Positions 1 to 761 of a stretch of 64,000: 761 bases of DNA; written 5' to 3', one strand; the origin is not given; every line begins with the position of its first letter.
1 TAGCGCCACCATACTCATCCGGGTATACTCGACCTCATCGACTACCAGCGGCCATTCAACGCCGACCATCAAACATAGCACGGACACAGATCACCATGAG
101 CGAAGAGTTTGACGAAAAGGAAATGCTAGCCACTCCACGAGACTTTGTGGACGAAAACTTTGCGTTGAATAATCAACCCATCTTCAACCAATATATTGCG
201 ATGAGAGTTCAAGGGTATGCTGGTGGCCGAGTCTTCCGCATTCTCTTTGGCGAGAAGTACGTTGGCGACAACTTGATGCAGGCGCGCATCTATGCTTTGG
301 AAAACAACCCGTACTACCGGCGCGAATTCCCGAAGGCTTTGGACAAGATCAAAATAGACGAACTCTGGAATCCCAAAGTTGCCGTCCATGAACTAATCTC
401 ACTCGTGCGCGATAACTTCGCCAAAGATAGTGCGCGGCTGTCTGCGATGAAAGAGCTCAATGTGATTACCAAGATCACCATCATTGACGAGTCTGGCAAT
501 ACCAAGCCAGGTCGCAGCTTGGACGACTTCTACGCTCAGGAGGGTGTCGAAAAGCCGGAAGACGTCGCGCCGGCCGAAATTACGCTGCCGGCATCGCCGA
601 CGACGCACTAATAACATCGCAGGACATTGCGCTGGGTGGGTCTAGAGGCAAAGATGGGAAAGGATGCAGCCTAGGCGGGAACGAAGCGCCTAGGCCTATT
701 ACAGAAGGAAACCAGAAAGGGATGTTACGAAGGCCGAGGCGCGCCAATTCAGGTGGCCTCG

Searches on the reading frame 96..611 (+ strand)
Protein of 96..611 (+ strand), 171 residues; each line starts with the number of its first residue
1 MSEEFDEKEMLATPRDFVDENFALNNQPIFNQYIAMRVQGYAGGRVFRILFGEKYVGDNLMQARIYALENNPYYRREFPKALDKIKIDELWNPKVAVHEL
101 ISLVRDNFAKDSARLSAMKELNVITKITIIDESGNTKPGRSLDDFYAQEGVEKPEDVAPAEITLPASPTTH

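Call 40: find_related_loci(query=window:96-611:+, collection=viral_contigs, flank=4000)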
Query window:96-611:+ (171 aa) in viral_contigs; peptide patterns used: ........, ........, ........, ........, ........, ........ (x = any residue, [..] = any of these).
10 stretches matched a pattern; 1 encode a relative of the query (tblastn E <= 1e-3); 1 distinct loci.
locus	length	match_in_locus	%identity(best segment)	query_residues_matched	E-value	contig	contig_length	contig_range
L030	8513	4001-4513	76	1-171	3e-89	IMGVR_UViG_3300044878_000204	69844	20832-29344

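Call 43: search_protein_families(library=pfam, proteins=[window:96-611:+], max_evalue=0.01)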
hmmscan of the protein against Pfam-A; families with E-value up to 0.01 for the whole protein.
window:96-611:+ (171 aa): 0 families

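Call 46: search_protein_families(library=phrogs, proteins=[window:96-611:+], max_evalue=0.001)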
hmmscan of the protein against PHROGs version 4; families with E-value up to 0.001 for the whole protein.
window:96-611:+ (171 aa): 1 family
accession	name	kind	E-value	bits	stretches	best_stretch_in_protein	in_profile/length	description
phrog_4783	-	unknown function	1.2e-57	195.9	1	7-160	6-158/189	-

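Call 48: search_solved_structures(query=window:96-611:+, max_evalue=1)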
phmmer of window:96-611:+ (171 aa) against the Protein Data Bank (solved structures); distinct sequences matched with E-value up to 1: 2.
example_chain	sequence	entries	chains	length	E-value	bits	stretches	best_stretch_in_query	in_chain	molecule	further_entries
7uxe_A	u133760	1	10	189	5e-48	166.4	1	6-160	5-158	Small terminase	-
1qwv_A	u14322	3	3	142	0.04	17.2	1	76-152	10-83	Pheromone-binding protein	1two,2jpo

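Call 57: search_protein_families(library=phrogs, proteins=[L030:82-627:+, L030:662-1240:+, L030:1237-1635:+, L030:1826-2746:+, L030:2786-3130:+], max_evalue=0.001)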
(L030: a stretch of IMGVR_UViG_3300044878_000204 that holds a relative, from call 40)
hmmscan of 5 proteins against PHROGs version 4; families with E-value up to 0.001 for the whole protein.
L030:82-627:+ (181 aa): 0 families

L030:662-1240:+ (192 aa): 0 families

L030:1237-1635:+ (132 aa): 1 family
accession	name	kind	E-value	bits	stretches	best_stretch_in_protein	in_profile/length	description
phrog_717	-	unknown function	0.0001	22.8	1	49-129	212-284/289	-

L030:1826-2746:+ (306 aa): 0 families

L030:2786-3130:+ (114 aa): 0 families

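Call 60: find_related_loci(query=A1, collection=viral_contigs, flank=7000)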
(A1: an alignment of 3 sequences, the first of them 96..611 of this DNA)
Query A1 (171 aa) in viral_contigs; peptide patterns used: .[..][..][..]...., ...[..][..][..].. (x = any residue, [..] = any of these).
32 stretches matched a pattern; 7 encode a relative of the query (tblastn E <= 1e-3); 7 distinct loci.
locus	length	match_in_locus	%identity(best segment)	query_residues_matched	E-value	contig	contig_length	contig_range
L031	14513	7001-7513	76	1-171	3e-88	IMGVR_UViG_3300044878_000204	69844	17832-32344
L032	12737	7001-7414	55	11-149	6e-50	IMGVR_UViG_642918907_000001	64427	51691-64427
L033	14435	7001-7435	53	4-149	6e-50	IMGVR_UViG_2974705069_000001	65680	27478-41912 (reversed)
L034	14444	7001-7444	52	1-149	1e-49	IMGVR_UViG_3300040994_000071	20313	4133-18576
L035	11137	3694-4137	52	1-149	1e-49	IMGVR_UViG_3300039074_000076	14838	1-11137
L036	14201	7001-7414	55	11-149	3e-49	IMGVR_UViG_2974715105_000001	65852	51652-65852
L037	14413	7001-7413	43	11-149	1e-22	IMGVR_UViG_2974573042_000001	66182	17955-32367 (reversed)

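Call 61: search_dna_similar(query=window:96-611:+, collection=phages, mode=protein, max_rows=60, rows=spread)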
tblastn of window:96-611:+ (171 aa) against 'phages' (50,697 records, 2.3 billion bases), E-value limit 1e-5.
Records with a match: 359; places in all: 373; records where one place covers at least 80% of the query: 342.
Best place of each record, by identity: <60% 359.
By first word of the organism name: Pseudomonas 295; Escherichia 27; Serratia 9; Burkholderia 6; Xanthomonas 6; Pbunalikevirus 4; Pantoea 3; Phage 1; Xylella 1; Wifcevirus 1; and 6 more.
By host as written in the record: Pseudomonas aeruginosa 117; Pseudomonas aeruginosa PAO1 87; Pseudomonas sp. 28; - 27; Escherichia coli 13; Pseudomonas aeruginosa PA14 8; Serratia marcescens 7; Escherichia coli O157:H7 5; and 47 more.
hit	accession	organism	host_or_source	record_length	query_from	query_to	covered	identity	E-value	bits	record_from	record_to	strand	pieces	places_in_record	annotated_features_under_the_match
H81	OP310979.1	Pseudomonas phage Kara-mokiny kep-wari Wadjak 13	Pseudomonas aeruginosa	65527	11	160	88%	52.7%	8e-47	168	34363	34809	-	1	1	hypothetical protein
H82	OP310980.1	Pseudomonas phage Kara-mokiny kep-wari Wadjak 14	Pseudomonas aeruginosa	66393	4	149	85%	53.4%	7e-46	165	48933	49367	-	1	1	hypothetical protein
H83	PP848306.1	Pseudomonas phage vB_PaeM_PE1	Pseudomonas aeruginosa PAO1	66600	4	149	85%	53.4%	8e-46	165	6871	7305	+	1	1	small terminase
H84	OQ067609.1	Pseudomonas phage FIM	Pseudomonas aeruginosa Paer50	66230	4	149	85%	53.4%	8e-46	165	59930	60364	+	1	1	hypothetical protein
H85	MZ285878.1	Pseudomonas phage PA4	Pseudomonas aeruginosa PAO1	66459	4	149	85%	53.4%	9e-46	165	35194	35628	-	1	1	hypothetical protein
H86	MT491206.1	Pseudomonas phage vB_PaeM_USP_3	Pseudomonas aeruginosa ATCC 27853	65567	4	149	85%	53.4%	1e-45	165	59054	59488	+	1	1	hypothetical protein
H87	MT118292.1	Pseudomonas phage Epa13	Pseudomonas sp.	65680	4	149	85%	53.4%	1e-45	164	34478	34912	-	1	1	hypothetical protein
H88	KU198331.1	Pseudomonas phage NP3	Pseudomonas aeruginosa PA14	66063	4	149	85%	53.4%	2e-45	164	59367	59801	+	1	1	hypothetical protein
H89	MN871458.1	Pseudomonas phage Pa-G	Pseudomonas aeruginosa PAO1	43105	4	149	85%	53.4%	3e-44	160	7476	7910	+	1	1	record has no annotation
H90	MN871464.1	Pseudomonas phage Pa-M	Pseudomonas aeruginosa PAO1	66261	4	149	85%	53.4%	3e-44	160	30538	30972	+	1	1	record has no annotation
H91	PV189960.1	Pseudomonas phage PaW01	Pseudomonas aeruginosa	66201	4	149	85%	53.4%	4e-44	160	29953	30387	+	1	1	hypothetical protein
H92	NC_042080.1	Pseudomonas phage vB_PaeM_E215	-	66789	4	149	85%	53.4%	7e-44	159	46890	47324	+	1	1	hypothetical protein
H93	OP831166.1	Pseudomonas phage PB10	Pseudomonas aeruginosa PAO1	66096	4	149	85%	53.4%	8e-44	159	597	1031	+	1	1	hypothetical protein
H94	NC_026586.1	Pseudomonas phage vB_PaeM_PAO1_Ab27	Pseudomonas aeruginosa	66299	11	149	81%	55.4%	9e-46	165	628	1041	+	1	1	ORF01: hypothetical protein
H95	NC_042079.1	Pseudomonas phage vB_PaeM_E217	-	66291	11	149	81%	55.4%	1e-45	164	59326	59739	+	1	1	hypothetical protein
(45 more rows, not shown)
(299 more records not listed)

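Call 82: find_encoding_contigs(protein=window:96-611:+, flank=6000, max_places=6)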
Protein window:96-611:+ (171 aa): 2 contigs read that carry it; 2 places shown.
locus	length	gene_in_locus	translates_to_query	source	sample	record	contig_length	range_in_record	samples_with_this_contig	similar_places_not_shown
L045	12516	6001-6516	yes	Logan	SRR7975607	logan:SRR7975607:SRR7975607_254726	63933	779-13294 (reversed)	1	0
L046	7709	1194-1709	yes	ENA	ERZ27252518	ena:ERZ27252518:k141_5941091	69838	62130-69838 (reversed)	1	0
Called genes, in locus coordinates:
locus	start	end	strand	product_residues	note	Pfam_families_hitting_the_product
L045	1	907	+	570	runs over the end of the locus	PF05272:VapE-like_dom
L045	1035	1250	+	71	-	-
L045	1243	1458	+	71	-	-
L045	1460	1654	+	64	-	-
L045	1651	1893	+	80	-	-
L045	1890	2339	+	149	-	-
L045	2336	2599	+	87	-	-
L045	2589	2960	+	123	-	-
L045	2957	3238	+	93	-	-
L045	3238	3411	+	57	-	-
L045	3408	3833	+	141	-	-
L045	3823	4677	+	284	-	-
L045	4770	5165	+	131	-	-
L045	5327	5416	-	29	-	-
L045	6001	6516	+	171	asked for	-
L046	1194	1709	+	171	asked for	-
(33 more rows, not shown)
